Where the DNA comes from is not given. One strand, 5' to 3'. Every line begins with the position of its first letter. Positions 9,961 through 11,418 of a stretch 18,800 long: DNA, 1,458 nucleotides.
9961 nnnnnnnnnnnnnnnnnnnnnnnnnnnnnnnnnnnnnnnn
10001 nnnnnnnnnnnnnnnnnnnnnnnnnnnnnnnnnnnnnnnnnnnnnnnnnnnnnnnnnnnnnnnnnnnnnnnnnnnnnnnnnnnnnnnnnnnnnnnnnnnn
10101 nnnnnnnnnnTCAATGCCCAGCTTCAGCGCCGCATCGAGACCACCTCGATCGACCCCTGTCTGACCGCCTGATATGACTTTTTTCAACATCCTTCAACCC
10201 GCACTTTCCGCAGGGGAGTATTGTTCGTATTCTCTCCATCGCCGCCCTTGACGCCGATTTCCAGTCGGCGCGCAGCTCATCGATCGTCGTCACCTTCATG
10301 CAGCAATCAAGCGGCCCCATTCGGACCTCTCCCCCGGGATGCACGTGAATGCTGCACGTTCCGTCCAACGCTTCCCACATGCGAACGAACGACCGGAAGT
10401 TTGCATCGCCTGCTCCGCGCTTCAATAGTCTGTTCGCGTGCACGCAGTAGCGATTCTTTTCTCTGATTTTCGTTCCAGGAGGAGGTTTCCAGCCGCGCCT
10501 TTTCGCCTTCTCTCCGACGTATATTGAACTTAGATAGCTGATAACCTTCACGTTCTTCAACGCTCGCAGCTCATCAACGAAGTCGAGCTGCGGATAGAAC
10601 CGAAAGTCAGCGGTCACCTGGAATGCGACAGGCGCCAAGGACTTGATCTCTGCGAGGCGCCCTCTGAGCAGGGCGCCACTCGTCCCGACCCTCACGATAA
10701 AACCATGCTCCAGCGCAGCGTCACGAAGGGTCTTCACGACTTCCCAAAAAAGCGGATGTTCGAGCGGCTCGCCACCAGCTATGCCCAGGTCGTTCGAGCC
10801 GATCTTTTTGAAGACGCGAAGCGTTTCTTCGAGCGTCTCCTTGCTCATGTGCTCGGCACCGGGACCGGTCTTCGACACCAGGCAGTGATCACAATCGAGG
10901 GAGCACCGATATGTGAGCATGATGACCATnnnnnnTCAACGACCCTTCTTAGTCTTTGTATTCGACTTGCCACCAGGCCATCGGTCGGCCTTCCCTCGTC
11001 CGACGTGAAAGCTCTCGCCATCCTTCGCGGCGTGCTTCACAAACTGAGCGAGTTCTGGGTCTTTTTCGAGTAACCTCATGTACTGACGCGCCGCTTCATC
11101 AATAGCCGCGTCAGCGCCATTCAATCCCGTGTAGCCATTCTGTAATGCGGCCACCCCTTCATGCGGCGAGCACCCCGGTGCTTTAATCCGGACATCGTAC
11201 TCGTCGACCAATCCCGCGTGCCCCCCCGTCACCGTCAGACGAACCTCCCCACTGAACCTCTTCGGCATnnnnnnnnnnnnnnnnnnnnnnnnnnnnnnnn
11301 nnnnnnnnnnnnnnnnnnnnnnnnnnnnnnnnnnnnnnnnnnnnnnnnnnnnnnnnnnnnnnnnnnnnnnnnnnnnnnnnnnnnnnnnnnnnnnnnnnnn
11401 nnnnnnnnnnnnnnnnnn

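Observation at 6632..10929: Two paralogous QueE/NrdG-like radical SAM genes with C-terminal Cys pairs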

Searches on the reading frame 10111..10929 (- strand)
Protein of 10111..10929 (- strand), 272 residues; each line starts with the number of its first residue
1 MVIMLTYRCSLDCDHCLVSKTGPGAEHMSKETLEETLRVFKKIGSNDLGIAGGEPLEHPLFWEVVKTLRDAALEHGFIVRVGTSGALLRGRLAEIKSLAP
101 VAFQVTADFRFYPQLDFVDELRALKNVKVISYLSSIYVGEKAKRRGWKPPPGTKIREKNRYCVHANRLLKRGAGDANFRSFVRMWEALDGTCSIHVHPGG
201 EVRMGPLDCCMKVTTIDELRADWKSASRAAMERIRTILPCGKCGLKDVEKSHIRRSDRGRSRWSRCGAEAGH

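Call 3: search_protein_families(library=pfam, proteins=[window:10111-10929:-], max_evalue=0.1)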
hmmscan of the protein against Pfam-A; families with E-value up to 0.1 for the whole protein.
window:10111-10929:- (272 aa): 2 families
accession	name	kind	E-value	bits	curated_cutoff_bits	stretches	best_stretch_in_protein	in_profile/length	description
PF04055.27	Radical_SAM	-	4.9e-12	46.8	29.5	1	5-147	3-141/166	Radical SAM superfamily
PF13353.11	Fer4_12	-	0.00089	20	22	1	6-82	12-91/137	4Fe-4S single cluster domain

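Call 5: search_protein_families(library=ncbifam, proteins=[window:10111-10929:-], max_evalue=0.1)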
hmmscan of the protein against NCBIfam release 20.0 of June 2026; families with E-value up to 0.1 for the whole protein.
window:10111-10929:- (272 aa): 38 families (the best 25 are shown)
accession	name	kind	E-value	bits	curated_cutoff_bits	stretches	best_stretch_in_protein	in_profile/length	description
TIGR04167.1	rSAM_SeCys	equivalog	1.3e-10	41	300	1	3-81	12-88/303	arsenosugar biosynthesis radical SAM (seleno)protein ArsS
TIGR04317.1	W_rSAM_matur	equivalog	6.3e-09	35.4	380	1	2-95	7-98/349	tungsten cofactor oxidoreductase radical SAM maturase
TIGR02666.1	moaA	equivalog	1.7e-08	33.8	284.05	1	3-97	14-112/336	GTP 3',8-cyclase MoaA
TIGR03962.1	mycofact_rSAM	equivalog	3.5e-08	33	265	1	4-95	17-104/339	mycofactocin radical SAM maturase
TIGR02668.1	moaA_archaeal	equivalog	4.5e-08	32.4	325.25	1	3-96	14-105/303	GTP 3',8-cyclase MoaA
NF001199.0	PRK00164.2-1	equivalog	3.3e-07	29.7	231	1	3-94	16-105/308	GTP 3',8-cyclase MoaA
TIGR04051.1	rSAM_NirJ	equivalog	2.8e-06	26.5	515.45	1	4-103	7-101/354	heme d1 biosynthesis radical SAM protein NirJ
TIGR02109.1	PQQ_syn_pqqE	equivalog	4.6e-06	25.8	381.35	1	1-93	9-99/358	pyrroloquinoline quinone biosynthesis protein PqqE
NF038283.1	viperin_w_prok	equivalog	1e-05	24.8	180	1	5-92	8-99/281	viperin family antiviral radical SAM protein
TIGR03978.1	rSAM_paired_1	equivalog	1.9e-05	23.6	370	1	2-73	86-158/466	His-Xaa-Ser system radical SAM maturase HxsB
NF050035.1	rSAM_WgK_link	exception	2.5e-05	23.4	650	1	3-93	13-101/367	radical SAM/SPASM peptide maturase WgkB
NF045702.1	rSAM_GDGT_ether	equivalog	6.8e-05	21.7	450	1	2-99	89-187/486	tetraether lipid synthase Tes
NF045646.2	rSAM_Se_TrsS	equivalog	8.2e-05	21.3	490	1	2-85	89-170/441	radical SAM (seleno)protein TrsS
NF049973.1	radical_Rv1681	equivalog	8.3e-05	21.7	380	1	7-105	80-177/326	Rv1681 family radical SAM protein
TIGR04340.1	rSAM_ACGX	hypoth_equivalog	0.0001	21.7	400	1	5-75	9-86/341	radical SAM/SPASM domain protein, ACGX system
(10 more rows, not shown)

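Call 6: search_protein_families(library=phrogs, proteins=[window:10111-10929:-], max_evalue=0.01)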
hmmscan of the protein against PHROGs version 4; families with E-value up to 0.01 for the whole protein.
window:10111-10929:- (272 aa): 4 families
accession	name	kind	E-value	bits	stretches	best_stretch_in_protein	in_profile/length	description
phrog_1802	-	other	0.00011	22.2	1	3-71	48-120/556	radical SAM domain-containing protein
phrog_13987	-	other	0.00091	19.6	1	2-70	18-88/274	radical SAM domain-containing protein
phrog_27668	-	unknown function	0.0021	18.4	1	3-90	10-98/335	-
phrog_16999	-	other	0.0068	17.1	1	5-65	17-77/288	Fe-S oxidoreductase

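Call 9: search_dna_similar(query=window:10111-10929:-, collection=phages, mode=protein, max_evalue=0.001, max_rows=30)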
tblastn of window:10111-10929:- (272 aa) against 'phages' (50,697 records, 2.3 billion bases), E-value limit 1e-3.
Records with a match: 8; places in all: 8; records where one place covers at least 80% of the query: 1.
Best place of each record, by identity: <60% 8.
By first word of the organism name: Vibrio 3; Acinetobacter 2; uncultured 1; Bacteroides 1; Bacteriophage 1.
By host as written in the record: - 4; Vibrio parahaemolyticus 1; Bacteroides salyersiae BG8 1; Vibrio natiegens 1; Vibrio harveyi 1.
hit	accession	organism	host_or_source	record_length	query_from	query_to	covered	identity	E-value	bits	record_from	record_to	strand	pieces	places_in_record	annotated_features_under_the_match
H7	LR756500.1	uncultured phage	metagenomic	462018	1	250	92%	22.6%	2e-4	48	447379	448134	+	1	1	record has no annotation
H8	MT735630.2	Vibrio phage vB_VpS_PG28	Vibrio parahaemolyticus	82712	1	104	38%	32.4%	6e-6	53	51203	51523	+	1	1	radical SAM protein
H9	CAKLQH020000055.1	Acinetobacter phage MD-2021a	not known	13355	5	106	38%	32.1%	5e-4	47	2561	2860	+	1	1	moaA_2: putative Radical SAM superfamily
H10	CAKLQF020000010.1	Acinetobacter phage MD-2021a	not known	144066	5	106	38%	32.1%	5e-4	47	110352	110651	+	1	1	moaA_2: putative Radical SAM superfamily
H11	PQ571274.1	Bacteroides phage BS-TP1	Bacteroides salyersiae BG8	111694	6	89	31%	37.6%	2e-7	58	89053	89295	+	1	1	radical SAM domain-containing protein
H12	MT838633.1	Bacteriophage sp.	human fecal samples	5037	3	108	39%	26.6%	6e-4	47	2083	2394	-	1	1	record has no annotation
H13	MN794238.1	Vibrio phage VH2_2019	Vibrio natiegens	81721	1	84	31%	32.6%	3e-5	51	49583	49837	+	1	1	hypothetical protein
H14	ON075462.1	Vibrio phage V-YDF132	Vibrio harveyi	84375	1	82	30%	33.3%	2e-4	49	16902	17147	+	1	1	radical SAM protein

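Call 32: find_homologous_proteins(query=window:10111-10929:-, max_evalue=0.001)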
Query window:10111-10929:- (272 aa): 6 proteins with E <= 0.001 among 1860 candidates.
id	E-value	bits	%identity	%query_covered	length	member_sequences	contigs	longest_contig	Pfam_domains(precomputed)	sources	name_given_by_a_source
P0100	1.7e-184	630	100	100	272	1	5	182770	PF04055.28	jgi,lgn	jgi:MoaA/NifB/PqqE/SkfB family radical SAM enzyme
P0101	1.5e-59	220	47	90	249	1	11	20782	PF04055.28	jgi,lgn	jgi:hypothetical protein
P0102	6.6e-58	214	46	90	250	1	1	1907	PF04055.28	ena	-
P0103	7.9e-57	211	45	90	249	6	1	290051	PF04055.28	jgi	jgi:hypothetical protein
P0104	6.1e-56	208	42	94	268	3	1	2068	PF04055.28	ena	-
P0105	7.7e-55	204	42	94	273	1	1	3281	PF04055.28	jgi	-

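Call 33: find_encoding_contigs(protein=P0103, flank=10000, max_places=2)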
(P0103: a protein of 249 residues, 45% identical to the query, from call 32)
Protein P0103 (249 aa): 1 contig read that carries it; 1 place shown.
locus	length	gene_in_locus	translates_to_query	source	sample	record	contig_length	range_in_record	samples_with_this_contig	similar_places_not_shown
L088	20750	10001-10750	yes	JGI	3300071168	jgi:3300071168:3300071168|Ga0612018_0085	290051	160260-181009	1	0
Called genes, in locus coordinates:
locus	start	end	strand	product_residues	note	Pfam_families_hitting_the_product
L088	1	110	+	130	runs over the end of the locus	-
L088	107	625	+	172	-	-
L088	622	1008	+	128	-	PF24746:DUF7694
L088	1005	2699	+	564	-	PF00004:AAA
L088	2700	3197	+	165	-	-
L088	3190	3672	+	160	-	-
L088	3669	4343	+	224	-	PF00300:His_Phos_1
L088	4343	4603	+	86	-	-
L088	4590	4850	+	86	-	-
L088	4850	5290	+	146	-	-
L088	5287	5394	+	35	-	-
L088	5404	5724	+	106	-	-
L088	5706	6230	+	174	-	-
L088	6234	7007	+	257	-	PF00303:Thymidylat_synt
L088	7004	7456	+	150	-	-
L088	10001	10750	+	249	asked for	PF04055:Radical_SAM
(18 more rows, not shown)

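Call 34: find_encoding_contigs(protein=P0101, flank=10000, max_places=3)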
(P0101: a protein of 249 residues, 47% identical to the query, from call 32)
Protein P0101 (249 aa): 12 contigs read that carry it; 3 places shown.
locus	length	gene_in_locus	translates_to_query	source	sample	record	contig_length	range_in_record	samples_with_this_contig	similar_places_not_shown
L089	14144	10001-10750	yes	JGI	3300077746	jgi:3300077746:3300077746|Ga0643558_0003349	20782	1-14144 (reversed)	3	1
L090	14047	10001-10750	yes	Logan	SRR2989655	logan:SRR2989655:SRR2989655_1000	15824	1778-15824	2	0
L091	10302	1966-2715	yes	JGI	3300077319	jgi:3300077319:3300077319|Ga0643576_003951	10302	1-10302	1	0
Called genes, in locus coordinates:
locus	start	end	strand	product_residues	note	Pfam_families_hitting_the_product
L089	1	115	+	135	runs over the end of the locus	-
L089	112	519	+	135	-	-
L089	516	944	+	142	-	-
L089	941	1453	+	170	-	-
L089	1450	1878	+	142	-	-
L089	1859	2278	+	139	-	-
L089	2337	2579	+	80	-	-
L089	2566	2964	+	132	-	-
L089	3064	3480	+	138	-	-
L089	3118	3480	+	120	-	-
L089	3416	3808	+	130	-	-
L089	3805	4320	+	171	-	-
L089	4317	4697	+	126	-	PF24746:DUF7694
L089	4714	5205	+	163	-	-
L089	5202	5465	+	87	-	-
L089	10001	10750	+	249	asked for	PF04055:Radical_SAM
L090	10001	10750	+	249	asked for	PF04055:Radical_SAM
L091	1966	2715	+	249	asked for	PF04055:Radical_SAM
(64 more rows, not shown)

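Call 62: search_protein_families(library=padloc, proteins=[window:10111-10929:-], max_evalue=0.01)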
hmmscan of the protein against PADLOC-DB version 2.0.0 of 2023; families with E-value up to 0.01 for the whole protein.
window:10111-10929:- (272 aa): 2 families
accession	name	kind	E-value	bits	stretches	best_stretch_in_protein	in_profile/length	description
PDLC02904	pVip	-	1.4e-07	29.3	1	5-90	9-90/262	Viperins associated with kinases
PDLC02903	pVip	-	4.2e-07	27.7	1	4-91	5-84/257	Viperins not associated with kinases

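Call 80: predict_structure(alignment_id=A4)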
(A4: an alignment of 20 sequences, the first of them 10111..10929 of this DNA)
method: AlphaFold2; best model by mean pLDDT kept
length: 272 residues; sequences in the alignment: 20
mean_pLDDT: 83.1   pTM: 0.80
mean pLDDT of the five models: 83.1, 82.6, 81.6, 80.4, 79.7
residues with pLDDT >= 90: 139; 70-90: 86; 50-70: 14; < 50: 33
segments of 3 or more residues with pLDDT < 50: 240-272
pLDDT, mean of each block of 10 residues (from residue 1): 94 84 91 95 91 94 96 94 95 97 95 94 98 83 86 73 73 82 81 88 85 94 94 74 43 42 37 35
secondary structure, 60 per line:
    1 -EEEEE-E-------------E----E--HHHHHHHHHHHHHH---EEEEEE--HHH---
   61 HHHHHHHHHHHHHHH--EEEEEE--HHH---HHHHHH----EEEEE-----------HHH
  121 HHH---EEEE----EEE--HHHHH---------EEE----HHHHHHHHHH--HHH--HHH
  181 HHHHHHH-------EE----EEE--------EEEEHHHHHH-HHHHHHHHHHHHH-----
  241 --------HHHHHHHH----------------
elements in order: E2-6 H30-43 E47-52 H61-75 E78-83 H92-97 E102-106 H118-123 E127-130 E135-137 H140-144 E154-156 H161-170 H178-187 E201-203 E212-215 H216-221 H223-235 H249-256

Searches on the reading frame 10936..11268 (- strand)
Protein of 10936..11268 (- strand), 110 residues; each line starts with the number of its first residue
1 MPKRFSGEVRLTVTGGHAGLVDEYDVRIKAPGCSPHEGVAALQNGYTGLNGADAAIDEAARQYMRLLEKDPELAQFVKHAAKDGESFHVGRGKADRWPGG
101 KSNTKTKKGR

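Call 3: search_protein_families(library=pfam, proteins=[window:10936-11268:-], max_evalue=0.1)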
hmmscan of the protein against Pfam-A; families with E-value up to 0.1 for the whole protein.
window:10936-11268:- (110 aa): 0 families

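Call 5: search_protein_families(library=ncbifam, proteins=[window:10936-11268:-], max_evalue=0.1)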
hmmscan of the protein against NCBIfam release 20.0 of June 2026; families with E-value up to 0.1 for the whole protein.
window:10936-11268:- (110 aa): 1 family
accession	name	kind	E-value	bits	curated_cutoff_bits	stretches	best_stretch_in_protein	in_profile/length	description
NF002058.0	PRK00888.1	equivalog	0.084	12.8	101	0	47-84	58-95/111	cell division protein FtsB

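Call 6: search_protein_families(library=phrogs, proteins=[window:10936-11268:-], max_evalue=0.01)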
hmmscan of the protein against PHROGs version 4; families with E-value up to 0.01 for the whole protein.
window:10936-11268:- (110 aa): 0 families

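Call 59: search_protein_families(library=pfam, proteins=[window:10936-11268:-], max_evalue=5)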
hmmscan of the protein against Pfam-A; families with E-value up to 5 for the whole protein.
window:10936-11268:- (110 aa): 0 families

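Call 62: search_protein_families(library=padloc, proteins=[window:10936-11268:-], max_evalue=0.01)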
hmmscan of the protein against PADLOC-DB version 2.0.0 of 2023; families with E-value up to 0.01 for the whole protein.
window:10936-11268:- (110 aa): 0 families
